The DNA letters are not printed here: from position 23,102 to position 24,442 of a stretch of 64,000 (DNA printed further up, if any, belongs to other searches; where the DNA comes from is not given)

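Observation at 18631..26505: Lower-GC, iron-regulated accessory island encoding an AurF-like di-iron oxygenase, a stand-alone glutamine amidotransferase, a MOSC reductase and secreted proteins of unknown function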

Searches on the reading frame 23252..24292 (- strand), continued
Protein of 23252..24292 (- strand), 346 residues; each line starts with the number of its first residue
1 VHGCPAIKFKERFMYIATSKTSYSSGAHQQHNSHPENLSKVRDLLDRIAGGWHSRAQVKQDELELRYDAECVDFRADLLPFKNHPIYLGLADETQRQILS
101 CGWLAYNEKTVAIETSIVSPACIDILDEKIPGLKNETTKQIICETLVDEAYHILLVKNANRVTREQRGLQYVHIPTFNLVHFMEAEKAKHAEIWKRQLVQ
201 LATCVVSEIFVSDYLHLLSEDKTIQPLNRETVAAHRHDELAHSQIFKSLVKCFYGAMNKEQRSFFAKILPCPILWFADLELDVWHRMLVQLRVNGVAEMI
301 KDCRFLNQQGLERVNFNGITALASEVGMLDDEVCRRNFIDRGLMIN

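Call 19: find_related_loci(query=A2, collection=genome_contigs, flank=10000)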
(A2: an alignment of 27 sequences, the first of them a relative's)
Query A2 (333 aa) in genome_contigs; peptide patterns used: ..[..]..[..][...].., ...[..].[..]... (x = any residue, [..] = any of these).
102 stretches matched a pattern; 90 encode a relative of the query (tblastn E <= 1e-3); the best 80 are kept; 80 distinct loci.
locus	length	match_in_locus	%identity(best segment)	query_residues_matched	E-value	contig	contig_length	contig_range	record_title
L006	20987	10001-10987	83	1-333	0e+0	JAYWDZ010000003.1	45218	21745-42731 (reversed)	MAG: Nitrosomonadales bacterium isolate GL97_DN_concoct_123 GL97_DN_concoct_123_2, whole genome shotgun sequence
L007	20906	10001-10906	59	24-325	5e-120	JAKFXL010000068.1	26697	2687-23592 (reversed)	MAG: Gammaproteobacteria bacterium isolate ND3_Bin_17 ND3_0000349, whole genome shotgun sequence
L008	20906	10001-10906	59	24-325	7e-119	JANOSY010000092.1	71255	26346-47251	MAG: Candidatus Tenderia sp. isolate VAR_39_metabat_422 VAR_39_k141_988531, whole genome shotgun sequence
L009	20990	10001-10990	55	1-331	3e-114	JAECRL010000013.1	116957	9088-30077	MAG: Burkholderiales bacterium isolate AER3_2 diesel_EC_AER3_66_length_116960_cov_197, whole genome shotgun sequence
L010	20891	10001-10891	59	21-317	5e-113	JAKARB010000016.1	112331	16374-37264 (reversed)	MAG: Proteobacteria bacterium isolate YF3.bin23 NODE_116_length_112331_cov_12.066896, whole genome shotgun sequence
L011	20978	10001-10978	55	5-331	8e-112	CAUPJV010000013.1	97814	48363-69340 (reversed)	MAG: uncultured Aquabacterium sp. isolate m10-metabat.9 genome assembly, contig: m10-c68, whole genome shotgun sequence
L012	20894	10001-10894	56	22-317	2e-107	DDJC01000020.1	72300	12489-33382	MAG TPA_asm: Burkholderiales bacterium UBA1834 UBA1834_contig_785, whole genome shotgun sequence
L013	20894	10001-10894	56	22-317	4e-107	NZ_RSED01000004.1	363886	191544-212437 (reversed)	Aquabacterium soli strain SJQ9 Scaffold4, whole genome shotgun sequence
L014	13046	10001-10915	52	21-325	1e-106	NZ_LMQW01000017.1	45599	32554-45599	Aureimonas sp. Leaf427 contig_24, whole genome shotgun sequence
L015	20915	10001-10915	52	21-325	1e-106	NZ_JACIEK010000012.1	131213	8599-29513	Aureimonas pseudogalii strain DSM 102238 Ga0373268_12, whole genome shotgun sequence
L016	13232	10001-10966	49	8-331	4e-104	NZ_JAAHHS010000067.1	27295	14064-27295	MAG: Moorena sp. SIO3H5 3H5_NODE_67, whole genome shotgun sequence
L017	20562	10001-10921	50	16-325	2e-102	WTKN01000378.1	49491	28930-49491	MAG: Moorena sp. SS36440bin_2 NODE_41_length_49491_cov_31.453010, whole genome shotgun sequence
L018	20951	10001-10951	49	20-331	6e-101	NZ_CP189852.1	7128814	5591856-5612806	Aliinostoc sp. HNIBRCY26 chromosome, complete genome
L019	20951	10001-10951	49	20-331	2e-100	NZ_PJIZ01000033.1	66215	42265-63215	Nostoc sp. CMAA1605 contig033, whole genome shotgun sequence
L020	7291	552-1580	45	1-331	4e-100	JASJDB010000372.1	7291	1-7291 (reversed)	MAG: Xenococcaceae cyanobacterium MO_167.B52 MO_167.c_10404, whole genome shotgun sequence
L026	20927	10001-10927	48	23-331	6e-98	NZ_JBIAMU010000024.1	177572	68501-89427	Streptomyces sp. NPDC004111 NPDC004111_44_D6.ctg-0024, whole genome shotgun sequence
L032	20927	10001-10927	46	23-331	9e-96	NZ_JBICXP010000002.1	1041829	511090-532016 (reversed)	Streptomyces sp. NPDC048436 NPDC048436_34_C1.ctg-0002, whole genome shotgun sequence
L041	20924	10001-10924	45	24-331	2e-93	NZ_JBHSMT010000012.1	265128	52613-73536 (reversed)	Paraherbaspirillum soli strain KACC 12633 velvet_auto_105_12, whole genome shotgun sequence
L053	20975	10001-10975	44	7-331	1e-86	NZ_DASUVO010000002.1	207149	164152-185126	MAG: Actinophytocola sp. isolate SMAG_U1817 k141_211411, whole genome shotgun sequence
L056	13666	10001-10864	46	31-317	1e-83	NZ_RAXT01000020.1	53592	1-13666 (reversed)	Acinetobacter rongchengensis strain WCHAc060115 20, whole genome shotgun sequence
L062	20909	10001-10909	47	31-331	4e-90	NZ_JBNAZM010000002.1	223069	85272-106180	Arhodomonas sp. AD133 AD138_contig_2, whole genome shotgun sequence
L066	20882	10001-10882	43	24-315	7e-76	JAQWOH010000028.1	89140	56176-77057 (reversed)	MAG: Fuerstiella sp. isolate cluster2_bin.2 k141_3543894, whole genome shotgun sequence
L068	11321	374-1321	40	6-315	2e-75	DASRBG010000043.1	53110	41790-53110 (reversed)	MAG TPA_asm: Gemmataceae bacterium isolate SMAG_U9921 k141_395476, whole genome shotgun sequence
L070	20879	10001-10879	43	30-314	9e-75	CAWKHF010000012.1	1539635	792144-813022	MAG: uncultured Planctomycetota bacterium isolate MFD09603.bin.2.73 genome assembly, contig: contig_5778, whole genome s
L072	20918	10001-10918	40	25-331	6e-74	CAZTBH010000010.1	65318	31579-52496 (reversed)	MAG TPA_asm: uncultured Neisseria sp. isolate SRP219642_co3_42 genome assembly, contig: NODE_336_length_65318_cov_9.7477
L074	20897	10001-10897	58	19-317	7e-113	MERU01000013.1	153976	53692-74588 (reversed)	MAG: Burkholderiales bacterium RIFCSPHIGHO2_01_FULL_63_240 rifcsphigho2_01_scaffold_93, whole genome shotgun sequence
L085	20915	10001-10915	48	27-330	3e-95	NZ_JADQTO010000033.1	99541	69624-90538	Actinoplanes aureus strain NEAU-A11 Scaffold33, whole genome shotgun sequence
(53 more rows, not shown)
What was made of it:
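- The closest genome is assigned to the order Nitrosomonadales (call 19).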

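Call 26: search_solved_structures(query=window:23252-24253:-, max_evalue=0.001, show_alignments=2)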
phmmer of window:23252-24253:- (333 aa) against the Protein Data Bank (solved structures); distinct sequences matched with E-value up to 0.001: 3.
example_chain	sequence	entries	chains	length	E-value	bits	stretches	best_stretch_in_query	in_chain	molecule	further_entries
5hyg_A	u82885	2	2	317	2.3e-45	158.2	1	19-318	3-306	Uncharacterized protein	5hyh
3chh_A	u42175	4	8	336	1e-31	113.4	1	32-319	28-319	p-Aminobenzoate N-Oxygenase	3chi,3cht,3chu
2jcd_A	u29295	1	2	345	1.1e-31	113.2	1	32-319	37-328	N-OXIDASE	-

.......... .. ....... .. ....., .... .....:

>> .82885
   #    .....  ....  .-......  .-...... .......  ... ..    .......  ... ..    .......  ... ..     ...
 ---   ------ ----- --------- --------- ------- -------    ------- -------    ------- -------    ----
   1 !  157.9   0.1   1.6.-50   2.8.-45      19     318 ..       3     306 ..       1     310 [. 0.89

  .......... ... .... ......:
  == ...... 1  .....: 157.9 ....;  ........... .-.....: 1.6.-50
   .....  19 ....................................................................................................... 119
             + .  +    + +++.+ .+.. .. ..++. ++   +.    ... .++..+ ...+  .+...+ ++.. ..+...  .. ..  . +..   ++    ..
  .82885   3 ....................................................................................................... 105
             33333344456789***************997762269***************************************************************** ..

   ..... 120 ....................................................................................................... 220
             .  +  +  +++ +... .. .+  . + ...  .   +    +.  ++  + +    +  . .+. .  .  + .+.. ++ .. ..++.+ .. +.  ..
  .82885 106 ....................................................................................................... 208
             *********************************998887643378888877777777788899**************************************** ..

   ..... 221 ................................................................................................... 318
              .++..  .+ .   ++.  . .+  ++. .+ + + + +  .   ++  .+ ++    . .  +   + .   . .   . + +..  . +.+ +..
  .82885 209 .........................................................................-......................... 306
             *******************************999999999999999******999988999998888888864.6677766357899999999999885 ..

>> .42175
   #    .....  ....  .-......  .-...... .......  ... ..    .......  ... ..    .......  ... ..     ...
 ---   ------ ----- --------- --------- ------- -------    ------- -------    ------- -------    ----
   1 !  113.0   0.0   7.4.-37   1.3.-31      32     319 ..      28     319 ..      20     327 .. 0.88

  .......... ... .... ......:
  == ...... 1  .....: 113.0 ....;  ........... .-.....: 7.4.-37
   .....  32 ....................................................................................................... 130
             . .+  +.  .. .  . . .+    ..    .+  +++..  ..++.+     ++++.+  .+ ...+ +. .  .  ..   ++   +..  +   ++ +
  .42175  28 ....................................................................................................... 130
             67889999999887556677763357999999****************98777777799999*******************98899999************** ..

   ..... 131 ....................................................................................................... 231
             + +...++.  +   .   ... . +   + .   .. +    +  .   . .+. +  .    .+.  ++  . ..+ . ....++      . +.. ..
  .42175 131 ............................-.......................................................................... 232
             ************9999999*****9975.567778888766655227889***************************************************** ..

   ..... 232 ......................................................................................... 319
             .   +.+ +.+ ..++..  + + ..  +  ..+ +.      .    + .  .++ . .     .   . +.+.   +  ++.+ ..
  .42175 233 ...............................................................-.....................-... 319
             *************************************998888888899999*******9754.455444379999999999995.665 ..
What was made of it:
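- On AurF/CmlI-type di-iron N-oxygenase family (Pfam PF11583): They align with the corresponding motifs of CmlI and AurF (call 26).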

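Call 38: search_protein_families(library=pfam, proteins=[L026:11138-12283:+, L056:8766-9938:+, L056:11632-12975:+, L056:7780-8496:+, L072:10944-12845:+, L072:12858-14027:+, L085:8698-9924:+, L001:13935-14342:+, L001:14347-14661:+], max_evalue=0.001)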
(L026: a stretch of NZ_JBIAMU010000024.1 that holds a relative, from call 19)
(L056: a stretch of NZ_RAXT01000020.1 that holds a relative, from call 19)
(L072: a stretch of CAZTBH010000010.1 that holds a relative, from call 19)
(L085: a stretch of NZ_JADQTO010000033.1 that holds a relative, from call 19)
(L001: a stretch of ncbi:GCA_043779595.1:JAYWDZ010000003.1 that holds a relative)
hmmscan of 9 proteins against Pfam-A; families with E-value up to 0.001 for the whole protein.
L026:11138-12283:+ (381 aa): 3 families
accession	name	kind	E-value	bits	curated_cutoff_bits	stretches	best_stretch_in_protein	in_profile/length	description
PF00111.32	Fer2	-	2.9e-13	50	21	1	303-372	6-76/77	2Fe-2S iron-sulfur cluster binding domain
PF00175.26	NAD_binding_1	-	6.9e-08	33.6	22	1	176-264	1-108/109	Oxidoreductase NAD-binding domain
PF22290.1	DmmA-like_N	-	0.00033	21.6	33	1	169-265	16-112/124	Dimethylamine monooxygenase subunit DmmA-like, N-terminal domain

L056:8766-9938:+ (390 aa): 2 families
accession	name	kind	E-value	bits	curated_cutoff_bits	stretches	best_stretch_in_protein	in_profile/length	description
PF00202.27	Aminotran_3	-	2.4e-111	372.7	30.5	1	10-380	8-399/403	Aminotransferase class-III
PF01212.27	Beta_elim_lyase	-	0.00022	21.1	27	1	72-213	33-168/288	Beta-eliminating lyase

L056:11632-12975:+ (447 aa): 4 families
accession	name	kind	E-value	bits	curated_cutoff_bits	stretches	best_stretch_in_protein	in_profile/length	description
PF00155.27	Aminotran_1_2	-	3e-24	86.3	19.7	1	146-435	59-360/361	Aminotransferase class I and II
PF00392.27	GntR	-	2.5e-14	53.1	27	1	16-78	2-64/64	Bacterial regulatory proteins, gntR family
PF12897.13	Asp_aminotransf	-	2.6e-05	23.6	27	1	177-369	124-310/421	Aspartate amino-transferase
PF13730.12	HTH_36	-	0.00041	20.5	25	0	33-66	20-53/55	Helix-turn-helix domain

L056:7780-8496:+ (238 aa): 2 families
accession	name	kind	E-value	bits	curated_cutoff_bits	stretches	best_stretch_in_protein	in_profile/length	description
PF01168.26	Ala_racemase_N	-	1.7e-21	77.4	24.1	1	26-228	16-219/220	Alanine racemase, N-terminal domain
PF02784.22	Orn_Arg_deC_N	-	4.5e-05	23.4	23.4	0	128-162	123-157/247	Pyridoxal-dependent decarboxylase, pyridoxal binding domain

L072:10944-12845:+ (633 aa): 3 families
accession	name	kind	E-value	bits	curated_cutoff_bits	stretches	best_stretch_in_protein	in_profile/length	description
PF00733.27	Asn_synthase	-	1.1e-77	262.5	21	1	240-608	2-337/354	Asparagine synthase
PF13537.11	GATase_7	-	5.4e-35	120.5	25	1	51-166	3-121/123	Glutamine amidotransferase domain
PF13522.11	GATase_6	-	2.5e-29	102.4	27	1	32-162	1-130/130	Glutamine amidotransferase domain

L072:12858-14027:+ (389 aa): 3 families
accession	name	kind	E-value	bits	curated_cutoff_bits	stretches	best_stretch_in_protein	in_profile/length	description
PF07690.21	MFS_1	-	3.4e-37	128.6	33.4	1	20-354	5-346/347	Major Facilitator Superfamily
PF00083.30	Sugar_tr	-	6.5e-13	48.8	22.3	1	44-189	44-194/452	Sugar (and other) transporter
PF06609.19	TRI12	-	5.9e-07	28.7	23.2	1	25-199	58-231/599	Fungal trichothecene efflux pump (TRI12)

L085:8698-9924:+ (408 aa): 0 families

L001:13935-14342:+ (135 aa): 0 families

L001:14347-14661:+ (104 aa): 0 families

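Call 61: search_protein_families(library=pfam, proteins=[L085:11769-12722:+, L032:13444-16407:+, L066:10967-12895:+, L070:14356-15078:+, L008:4801-6117:-, L019:8807-9697:+, L068:5192-6490:+, L062:4211-4984:+, L053:8663-9160:+], max_evalue=0.001)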
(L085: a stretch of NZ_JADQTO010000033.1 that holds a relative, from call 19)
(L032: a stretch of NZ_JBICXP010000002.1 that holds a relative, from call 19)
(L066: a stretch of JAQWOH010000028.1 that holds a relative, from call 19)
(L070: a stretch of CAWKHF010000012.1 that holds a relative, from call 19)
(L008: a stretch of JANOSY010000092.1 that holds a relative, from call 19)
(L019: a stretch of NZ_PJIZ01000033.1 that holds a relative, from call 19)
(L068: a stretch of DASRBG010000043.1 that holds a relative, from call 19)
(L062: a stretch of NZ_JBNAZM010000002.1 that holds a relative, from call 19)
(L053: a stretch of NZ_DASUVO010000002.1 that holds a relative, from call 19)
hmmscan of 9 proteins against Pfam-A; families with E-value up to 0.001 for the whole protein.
L085:11769-12722:+ (317 aa): 2 families
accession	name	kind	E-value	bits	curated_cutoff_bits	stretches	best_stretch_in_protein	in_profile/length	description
PF00111.32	Fer2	-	2.7e-11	43.7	21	1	237-307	4-75/77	2Fe-2S iron-sulfur cluster binding domain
PF00175.26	NAD_binding_1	-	5e-05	24.3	22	0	114-202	1-108/109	Oxidoreductase NAD-binding domain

L032:13444-16407:+ (987 aa): 8 families
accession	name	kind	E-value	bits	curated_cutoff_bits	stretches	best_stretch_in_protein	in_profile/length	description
PF03704.23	BTAD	-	1.4e-45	155.7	22.1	1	111-255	1-146/146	Bacterial transcriptional activator domain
PF00486.34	Trans_reg_C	-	4.8e-09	36.6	26.2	1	36-104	12-77/77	Transcriptional regulatory protein, C terminal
PF13424.12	TPR_12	-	1.1e-06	29.2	30.1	0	821-891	4-76/77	Tetratricopeptide repeat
PF13401.12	AAA_22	-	1.8e-06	28.7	27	1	317-409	5-97/130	AAA domain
PF07719.23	TPR_2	-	6.6e-05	23.2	27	0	120-145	5-30/34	Tetratricopeptide repeat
PF20703.3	nSTAND1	-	0.00011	22.5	27.1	1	298-430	14-161/379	Novel STAND NTPase 1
PF00931.28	NB-ARC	-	0.00017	21.4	23.5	1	318-429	19-136/248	NB-ARC domain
PF13428.12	TPR_14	-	0.00043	21.2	23.5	0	822-857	3-38/44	Tetratricopeptide repeat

L066:10967-12895:+ (642 aa): 3 families
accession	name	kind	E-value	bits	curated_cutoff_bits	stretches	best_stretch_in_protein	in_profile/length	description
PF00733.27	Asn_synthase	-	1e-70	239.6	21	1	244-625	2-353/354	Asparagine synthase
PF13537.11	GATase_7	-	4.2e-36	124.1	25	1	49-167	2-123/123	Glutamine amidotransferase domain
PF13522.11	GATase_6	-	3.9e-32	111.5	27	1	33-161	1-130/130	Glutamine amidotransferase domain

L070:14356-15078:+ (240 aa): 4 families
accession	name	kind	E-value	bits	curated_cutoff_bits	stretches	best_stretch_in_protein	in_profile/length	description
PF00005.33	ABC_tran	-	1.4e-31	110.3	25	1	28-177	2-137/137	ABC transporter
PF13304.12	AAA_21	-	2.3e-09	38.2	27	0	145-210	234-302/304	AAA domain, putative AbiEii toxin, Type IV TA system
PF02463.25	SMC_N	-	1e-07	32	40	1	135-220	123-211/220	RecF/RecN/SMC N terminal domain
PF13555.12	AAA_29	-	5e-05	23.4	27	1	33-65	18-50/61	P-loop containing region of AAA domain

L008:4801-6117:- (438 aa): 6 families
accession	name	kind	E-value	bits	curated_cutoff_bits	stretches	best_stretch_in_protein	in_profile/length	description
PF00155.27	Aminotran_1_2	-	8e-20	71.8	19.7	1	146-426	68-361/361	Aminotransferase class I and II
PF00392.27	GntR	-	3.3e-14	52.7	27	1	12-73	3-64/64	Bacterial regulatory proteins, gntR family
PF13730.12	HTH_36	-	2.3e-06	27.7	25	1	29-63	21-55/55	Helix-turn-helix domain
PF13545.12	HTH_Crp_2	-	0.00015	22.1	27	1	35-68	24-57/70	Crp-like helix-turn-helix domain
PF13412.12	HTH_24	-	0.00018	21.5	21.9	1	35-63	19-47/48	Winged helix-turn-helix DNA-binding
PF01041.23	DegT_DnrJ_EryC1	-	0.00018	21.3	19.8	1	145-220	41-118/360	DegT/DnrJ/EryC1/StrS aminotransferase family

L019:8807-9697:+ (296 aa): 2 families
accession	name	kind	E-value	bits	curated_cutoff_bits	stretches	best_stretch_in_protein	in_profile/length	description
PF03466.25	LysR_substrate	-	8.6e-51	172.7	28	1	87-290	2-206/209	LysR substrate binding domain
PF00126.33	HTH_1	-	2.9e-26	91.6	26.6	1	3-62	1-60/60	Bacterial regulatory helix-turn-helix protein, lysR family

L068:5192-6490:+ (432 aa): 3 families
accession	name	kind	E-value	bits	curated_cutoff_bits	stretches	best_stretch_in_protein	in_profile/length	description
PF13437.12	HlyD_3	-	1.7e-10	42.1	22.2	1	293-414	1-104/106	HlyD family secretion protein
PF16576.10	HlyD_D23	-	2.6e-07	30.6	30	1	120-378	9-185/214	Barrel-sandwich domain of CusB or HlyD membrane-fusion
PF00364.28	Biotin_lipoyl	-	0.00033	20.9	22.1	0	293-316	44-67/73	Biotin-requiring enzyme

L062:4211-4984:+ (257 aa): 2 families
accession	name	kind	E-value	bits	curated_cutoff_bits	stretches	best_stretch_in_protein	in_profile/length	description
PF03473.23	MOSC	-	3.8e-38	130.6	22.7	1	77-192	1-119/120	MOSC domain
PF03475.19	YiiM_3-alpha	-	7.4e-16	58.2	22.7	1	202-245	1-44/44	YiiM-like, 3-alpha helix domain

L053:8663-9160:+ (165 aa): 0 families
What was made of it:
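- Closest known: TsnB6/TsnB7/TsnB9 hydroxamate-forming cassette of Streptomyces. Same: Thirteen of the 80 clade-P loci pair the oxygenase with an asparagine-synthase-type enzyme, the enzyme class of TsnB9 (calls 38, 61).
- Streptomyces members are followed by a SARP-type BTAD/NB-ARC/TPR regulator typical of secondary-metabolite clusters (call 61).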

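Call 73: search_protein_families(library=ncbifam, proteins=[L026:11138-12283:+, L003:5205-5906:+, L001:13231-13938:+], max_evalue=1e-10)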
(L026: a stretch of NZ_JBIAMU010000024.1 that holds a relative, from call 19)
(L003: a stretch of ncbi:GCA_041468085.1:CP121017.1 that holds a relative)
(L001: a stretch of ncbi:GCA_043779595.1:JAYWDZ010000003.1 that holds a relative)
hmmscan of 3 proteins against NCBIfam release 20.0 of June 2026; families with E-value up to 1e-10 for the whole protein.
L026:11138-12283:+ (381 aa): 8 families
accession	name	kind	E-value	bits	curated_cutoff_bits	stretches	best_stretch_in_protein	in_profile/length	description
TIGR02160.1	PA_CoA_Oxy5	hypoth_equivalog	4.6e-27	94.8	420.8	2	251-380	210-350/352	1,2-phenylacetyl-CoA epoxidase subunit PaaE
NF040810.1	BenC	equivalog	9.9e-21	74.2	430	1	68-224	104-260/333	benzoate 1,2-dioxygenase electron transfer component BenC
NF045803.1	MethMoxFADbindMmoC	equivalog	1.2e-20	73.6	500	1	93-220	134-264/343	aromatic/alkene monooxygenase hydroxylase FAD-binding subunit MmoC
NF058606.1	GlBtMonoRdsGbcB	equivalog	3e-20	72.4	500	0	105-224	51-173/362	glycine betaine monooxygenase reductase subunit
NF007964.0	PRK10684.1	equivalog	1.1e-19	70.6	383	1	113-364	52-319/333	NADH oxidoreductase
NF009805.0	PRK13289.1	equivalog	3.9e-18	65.6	432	1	71-222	157-314/399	NO-inducible flavohemoprotein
NF008822.0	PRK11872.1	equivalog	1.1e-16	60.8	402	0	62-226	103-266/341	anthranilate 1,2-dioxygenase electron transfer component AntC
NF000796.0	PRK00054.1-1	equivalog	3.5e-12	46.1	224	1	150-263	69-185/254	dihydroorotate dehydrogenase electron transfer subunit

L003:5205-5906:+ (233 aa): 8 families
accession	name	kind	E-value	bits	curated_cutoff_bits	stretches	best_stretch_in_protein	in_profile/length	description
NF005458.0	PRK07053.1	equivalog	1.6e-94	315.7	250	1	2-232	2-233/234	glutamine amidotransferase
NF005072.0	PRK06490.1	equivalog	1.1e-36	126.1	339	1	10-228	21-237/251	glutamine amidotransferase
NF006098.0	PRK08250.1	equivalog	1.3e-26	93.6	301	1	8-182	6-185/239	glutamine amidotransferase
TIGR00888.1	guaA_Nterm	equivalog_domain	4.6e-18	65.3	172.15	1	33-179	30-167/188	glutamine-hydrolyzing GMP synthase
NF006562.0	PRK09065.1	equivalog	1.4e-17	64.1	205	1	73-202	80-213/242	glutamine amidotransferase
NF005743.0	PRK07567.1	equivalog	3e-15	56.2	264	1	73-185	83-198/245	glutamine amidotransferase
NF001975.0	PRK00758.1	equivalog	1e-13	51.3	198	1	53-178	48-164/185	GMP synthase subunit A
NF000848.1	PRK00074.1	equivalog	1.2e-13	50.6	400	1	51-179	45-170/512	glutamine-hydrolyzing GMP synthase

L001:13231-13938:+ (235 aa): 8 families
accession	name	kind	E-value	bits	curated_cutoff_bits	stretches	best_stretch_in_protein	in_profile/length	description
NF005458.0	PRK07053.1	equivalog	3.7e-98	327.6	250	1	1-232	2-233/234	glutamine amidotransferase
NF005072.0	PRK06490.1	equivalog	1.6e-34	119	339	1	7-229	19-238/251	glutamine amidotransferase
NF006098.0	PRK08250.1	equivalog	1.5e-29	103.2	301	1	7-189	6-192/239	glutamine amidotransferase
NF006562.0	PRK09065.1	equivalog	3.8e-20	72.4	205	1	73-211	81-222/242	glutamine amidotransferase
TIGR00888.1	guaA_Nterm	equivalog_domain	3.3e-15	56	172.15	1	75-181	63-169/188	glutamine-hydrolyzing GMP synthase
NF001975.0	PRK00758.1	equivalog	1.3e-13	51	198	1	75-180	60-166/185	GMP synthase subunit A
NF005743.0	PRK07567.1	equivalog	2.1e-13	50.1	264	1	73-191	84-204/245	glutamine amidotransferase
NF000848.1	PRK00074.1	equivalog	3.3e-11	42.5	400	1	76-181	64-172/512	glutamine-hydrolyzing GMP synthase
